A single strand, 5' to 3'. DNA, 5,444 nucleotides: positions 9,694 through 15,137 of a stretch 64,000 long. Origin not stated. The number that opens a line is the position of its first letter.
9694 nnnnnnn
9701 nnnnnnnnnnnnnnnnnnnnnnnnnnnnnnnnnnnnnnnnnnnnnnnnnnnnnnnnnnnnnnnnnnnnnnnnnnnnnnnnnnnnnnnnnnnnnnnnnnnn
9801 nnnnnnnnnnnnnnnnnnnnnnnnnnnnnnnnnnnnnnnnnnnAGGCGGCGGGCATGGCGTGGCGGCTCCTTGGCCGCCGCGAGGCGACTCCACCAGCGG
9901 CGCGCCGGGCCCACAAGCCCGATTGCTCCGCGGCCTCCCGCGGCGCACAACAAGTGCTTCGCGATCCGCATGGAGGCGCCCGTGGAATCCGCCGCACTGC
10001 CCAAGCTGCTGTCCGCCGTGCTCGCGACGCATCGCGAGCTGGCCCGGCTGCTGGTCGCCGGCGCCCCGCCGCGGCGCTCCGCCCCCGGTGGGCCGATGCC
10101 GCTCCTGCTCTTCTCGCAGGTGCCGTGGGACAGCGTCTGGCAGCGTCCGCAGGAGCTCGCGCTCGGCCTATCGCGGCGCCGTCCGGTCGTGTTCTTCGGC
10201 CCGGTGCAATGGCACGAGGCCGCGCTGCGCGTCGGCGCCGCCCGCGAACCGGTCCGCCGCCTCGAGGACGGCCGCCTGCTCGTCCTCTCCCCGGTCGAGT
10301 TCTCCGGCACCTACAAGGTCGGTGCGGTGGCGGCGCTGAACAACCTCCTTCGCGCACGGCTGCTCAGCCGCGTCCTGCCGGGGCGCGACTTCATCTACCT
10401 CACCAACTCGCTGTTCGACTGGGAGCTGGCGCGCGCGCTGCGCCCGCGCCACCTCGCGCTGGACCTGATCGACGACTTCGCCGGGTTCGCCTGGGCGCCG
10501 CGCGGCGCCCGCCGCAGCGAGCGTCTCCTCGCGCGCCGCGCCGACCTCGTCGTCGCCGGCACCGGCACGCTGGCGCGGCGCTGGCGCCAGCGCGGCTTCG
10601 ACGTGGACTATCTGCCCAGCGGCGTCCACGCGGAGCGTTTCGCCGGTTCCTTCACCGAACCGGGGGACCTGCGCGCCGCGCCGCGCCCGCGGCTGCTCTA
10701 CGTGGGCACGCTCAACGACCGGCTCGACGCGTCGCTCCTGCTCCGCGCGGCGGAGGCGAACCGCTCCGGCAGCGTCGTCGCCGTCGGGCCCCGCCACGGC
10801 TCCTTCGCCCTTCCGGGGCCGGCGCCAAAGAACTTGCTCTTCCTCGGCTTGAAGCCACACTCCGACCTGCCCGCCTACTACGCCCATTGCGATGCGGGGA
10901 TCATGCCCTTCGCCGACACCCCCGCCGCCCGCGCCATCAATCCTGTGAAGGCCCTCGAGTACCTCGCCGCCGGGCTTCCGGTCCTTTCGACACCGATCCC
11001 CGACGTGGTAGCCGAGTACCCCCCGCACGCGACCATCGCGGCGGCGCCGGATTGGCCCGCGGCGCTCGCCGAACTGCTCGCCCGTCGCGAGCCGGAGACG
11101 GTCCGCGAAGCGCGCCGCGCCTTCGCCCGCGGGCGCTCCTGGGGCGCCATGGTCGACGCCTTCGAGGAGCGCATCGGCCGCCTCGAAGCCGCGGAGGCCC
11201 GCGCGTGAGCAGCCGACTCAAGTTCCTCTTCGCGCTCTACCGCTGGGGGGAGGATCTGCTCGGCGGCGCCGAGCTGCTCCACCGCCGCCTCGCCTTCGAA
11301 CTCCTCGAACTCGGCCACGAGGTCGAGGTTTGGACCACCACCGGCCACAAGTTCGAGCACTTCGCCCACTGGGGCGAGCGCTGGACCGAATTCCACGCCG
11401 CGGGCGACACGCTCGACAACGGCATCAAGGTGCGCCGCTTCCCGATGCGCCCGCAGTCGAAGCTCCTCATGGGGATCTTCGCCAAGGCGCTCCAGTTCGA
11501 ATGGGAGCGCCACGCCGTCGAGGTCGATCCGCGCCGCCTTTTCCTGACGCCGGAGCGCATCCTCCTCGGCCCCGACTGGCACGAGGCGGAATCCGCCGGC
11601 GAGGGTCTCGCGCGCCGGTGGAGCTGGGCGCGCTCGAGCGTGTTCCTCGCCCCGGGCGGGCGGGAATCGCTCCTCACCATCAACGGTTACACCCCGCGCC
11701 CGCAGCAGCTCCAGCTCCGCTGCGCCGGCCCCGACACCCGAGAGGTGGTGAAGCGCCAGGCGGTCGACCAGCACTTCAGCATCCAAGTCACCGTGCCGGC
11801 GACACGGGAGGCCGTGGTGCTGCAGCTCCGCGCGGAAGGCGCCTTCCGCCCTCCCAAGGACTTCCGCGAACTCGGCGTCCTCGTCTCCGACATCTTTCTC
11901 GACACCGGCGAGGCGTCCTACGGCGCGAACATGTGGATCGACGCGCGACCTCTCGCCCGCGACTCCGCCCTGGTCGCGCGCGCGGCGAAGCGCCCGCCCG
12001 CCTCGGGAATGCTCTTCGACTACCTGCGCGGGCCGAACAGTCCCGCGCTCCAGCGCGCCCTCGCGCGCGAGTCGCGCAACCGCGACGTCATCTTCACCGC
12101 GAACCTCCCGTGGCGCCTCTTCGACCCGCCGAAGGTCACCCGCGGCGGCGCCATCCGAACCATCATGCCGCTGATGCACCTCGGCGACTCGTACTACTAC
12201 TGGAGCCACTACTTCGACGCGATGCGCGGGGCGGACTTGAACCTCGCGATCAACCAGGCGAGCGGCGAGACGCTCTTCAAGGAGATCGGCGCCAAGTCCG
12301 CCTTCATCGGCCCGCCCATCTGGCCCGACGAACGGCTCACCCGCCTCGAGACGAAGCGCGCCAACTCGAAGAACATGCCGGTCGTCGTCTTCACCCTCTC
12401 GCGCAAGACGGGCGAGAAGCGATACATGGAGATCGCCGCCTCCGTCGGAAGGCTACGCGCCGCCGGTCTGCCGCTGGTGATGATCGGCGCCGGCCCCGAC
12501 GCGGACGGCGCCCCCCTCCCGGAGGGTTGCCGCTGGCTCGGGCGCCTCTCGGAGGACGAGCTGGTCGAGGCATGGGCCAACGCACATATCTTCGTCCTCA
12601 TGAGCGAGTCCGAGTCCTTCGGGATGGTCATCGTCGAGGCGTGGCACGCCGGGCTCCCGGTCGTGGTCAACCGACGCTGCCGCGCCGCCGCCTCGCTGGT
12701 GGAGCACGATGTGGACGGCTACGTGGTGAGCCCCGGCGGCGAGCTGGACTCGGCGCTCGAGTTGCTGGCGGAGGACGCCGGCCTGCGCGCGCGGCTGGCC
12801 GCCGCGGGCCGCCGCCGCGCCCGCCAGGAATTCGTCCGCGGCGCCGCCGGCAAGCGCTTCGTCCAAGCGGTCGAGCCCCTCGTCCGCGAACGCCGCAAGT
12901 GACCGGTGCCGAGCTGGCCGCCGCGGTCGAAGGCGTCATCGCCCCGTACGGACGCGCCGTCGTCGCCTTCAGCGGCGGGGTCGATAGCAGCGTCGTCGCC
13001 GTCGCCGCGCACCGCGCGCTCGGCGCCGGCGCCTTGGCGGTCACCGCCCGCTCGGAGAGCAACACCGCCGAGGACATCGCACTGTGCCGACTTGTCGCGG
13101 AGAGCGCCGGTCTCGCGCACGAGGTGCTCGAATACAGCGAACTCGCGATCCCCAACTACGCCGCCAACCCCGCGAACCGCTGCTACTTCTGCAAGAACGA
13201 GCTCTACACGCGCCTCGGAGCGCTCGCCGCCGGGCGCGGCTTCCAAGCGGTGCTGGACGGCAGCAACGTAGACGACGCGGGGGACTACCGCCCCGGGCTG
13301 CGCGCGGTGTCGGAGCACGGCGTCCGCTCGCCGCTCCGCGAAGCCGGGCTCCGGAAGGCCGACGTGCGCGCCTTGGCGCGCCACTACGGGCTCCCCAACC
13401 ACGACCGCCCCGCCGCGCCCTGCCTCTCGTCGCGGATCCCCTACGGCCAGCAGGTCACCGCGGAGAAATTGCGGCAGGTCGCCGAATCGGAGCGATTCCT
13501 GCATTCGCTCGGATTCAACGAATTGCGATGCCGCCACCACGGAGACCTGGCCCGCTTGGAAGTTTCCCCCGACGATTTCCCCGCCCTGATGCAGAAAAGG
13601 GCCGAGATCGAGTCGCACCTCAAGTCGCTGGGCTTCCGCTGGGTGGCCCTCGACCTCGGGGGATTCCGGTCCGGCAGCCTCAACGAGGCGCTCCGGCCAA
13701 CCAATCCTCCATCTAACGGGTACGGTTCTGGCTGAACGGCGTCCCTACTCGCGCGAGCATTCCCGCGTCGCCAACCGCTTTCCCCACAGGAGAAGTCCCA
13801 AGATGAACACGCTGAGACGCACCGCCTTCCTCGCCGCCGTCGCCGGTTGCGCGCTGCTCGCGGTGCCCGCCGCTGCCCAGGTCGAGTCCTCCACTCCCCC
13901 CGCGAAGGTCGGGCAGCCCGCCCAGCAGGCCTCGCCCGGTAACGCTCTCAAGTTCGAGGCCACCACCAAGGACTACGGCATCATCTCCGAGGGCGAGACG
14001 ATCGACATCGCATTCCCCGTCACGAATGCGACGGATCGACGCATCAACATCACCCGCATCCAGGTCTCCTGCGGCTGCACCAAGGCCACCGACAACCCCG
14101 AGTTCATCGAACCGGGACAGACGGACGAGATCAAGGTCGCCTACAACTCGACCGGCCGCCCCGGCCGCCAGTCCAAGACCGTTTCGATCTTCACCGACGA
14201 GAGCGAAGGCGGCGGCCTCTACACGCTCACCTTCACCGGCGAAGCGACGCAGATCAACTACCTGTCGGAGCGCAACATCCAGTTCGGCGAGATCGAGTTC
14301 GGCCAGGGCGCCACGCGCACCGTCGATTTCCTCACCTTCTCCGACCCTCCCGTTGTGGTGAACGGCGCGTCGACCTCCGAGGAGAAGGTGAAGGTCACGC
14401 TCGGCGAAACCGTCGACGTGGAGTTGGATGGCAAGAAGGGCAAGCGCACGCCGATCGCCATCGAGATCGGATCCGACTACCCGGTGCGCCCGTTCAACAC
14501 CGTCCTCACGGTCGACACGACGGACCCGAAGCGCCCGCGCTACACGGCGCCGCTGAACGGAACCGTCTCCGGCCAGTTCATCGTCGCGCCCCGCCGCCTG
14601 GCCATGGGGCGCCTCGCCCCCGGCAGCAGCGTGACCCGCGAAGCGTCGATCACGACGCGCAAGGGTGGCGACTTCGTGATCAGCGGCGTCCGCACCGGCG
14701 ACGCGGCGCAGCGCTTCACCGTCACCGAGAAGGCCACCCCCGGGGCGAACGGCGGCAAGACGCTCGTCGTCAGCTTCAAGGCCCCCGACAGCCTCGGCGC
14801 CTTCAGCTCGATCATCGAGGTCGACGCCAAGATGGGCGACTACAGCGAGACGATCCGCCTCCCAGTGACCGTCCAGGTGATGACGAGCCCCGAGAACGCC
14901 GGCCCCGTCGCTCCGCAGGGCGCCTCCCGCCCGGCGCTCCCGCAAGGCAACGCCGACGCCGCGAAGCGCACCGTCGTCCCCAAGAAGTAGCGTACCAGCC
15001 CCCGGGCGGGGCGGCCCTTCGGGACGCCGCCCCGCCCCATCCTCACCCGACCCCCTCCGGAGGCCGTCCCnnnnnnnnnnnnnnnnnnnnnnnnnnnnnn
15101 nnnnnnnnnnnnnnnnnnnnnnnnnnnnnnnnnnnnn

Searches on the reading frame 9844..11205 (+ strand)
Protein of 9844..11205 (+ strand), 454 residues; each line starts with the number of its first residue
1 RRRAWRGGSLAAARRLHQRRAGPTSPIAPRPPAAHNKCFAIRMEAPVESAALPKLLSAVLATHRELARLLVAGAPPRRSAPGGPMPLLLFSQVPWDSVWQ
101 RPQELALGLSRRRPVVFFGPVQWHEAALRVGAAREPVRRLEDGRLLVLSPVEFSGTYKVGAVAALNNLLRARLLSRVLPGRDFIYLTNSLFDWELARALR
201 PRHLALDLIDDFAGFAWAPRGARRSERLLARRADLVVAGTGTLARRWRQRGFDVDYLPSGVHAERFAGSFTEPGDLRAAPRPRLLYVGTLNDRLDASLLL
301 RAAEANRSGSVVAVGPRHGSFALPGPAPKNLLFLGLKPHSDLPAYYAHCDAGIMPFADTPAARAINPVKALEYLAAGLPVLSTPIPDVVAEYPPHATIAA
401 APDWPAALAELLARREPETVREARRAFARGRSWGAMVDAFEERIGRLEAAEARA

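Call 55: search_protein_families(library=pfam, proteins=[window:9844-11205:+], max_evalue=0.0001)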
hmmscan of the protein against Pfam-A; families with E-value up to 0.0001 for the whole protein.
window:9844-11205:+ (454 aa): 2 families
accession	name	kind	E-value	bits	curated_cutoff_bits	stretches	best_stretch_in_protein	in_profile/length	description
PF13692.12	Glyco_trans_1_4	-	3.9e-10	40.6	27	1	281-412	1-136/142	Glycosyl transferases group 1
PF00534.26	Glycos_transf_1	-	1.5e-05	25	26.4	1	282-412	16-152/172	Glycosyl transferases group 1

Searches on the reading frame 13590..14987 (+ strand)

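Call 55: search_protein_families(library=pfam, proteins=[window:13590-14987:+], max_evalue=0.0001)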
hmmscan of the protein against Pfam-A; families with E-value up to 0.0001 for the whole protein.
window:13590-14987:+ (466 aa): 2 families
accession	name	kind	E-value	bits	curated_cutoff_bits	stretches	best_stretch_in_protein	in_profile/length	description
PF07610.17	DUF1573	-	2.9e-27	95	26.1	1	120-218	1-97/98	Protein of unknown function (DUF1573)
PF22544.2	HYDIN_VesB_CFA65-like_Ig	-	1.4e-11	44.9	25.5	1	119-217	2-99/100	HYDIN/CFA65/VesB-like, Ig-like domain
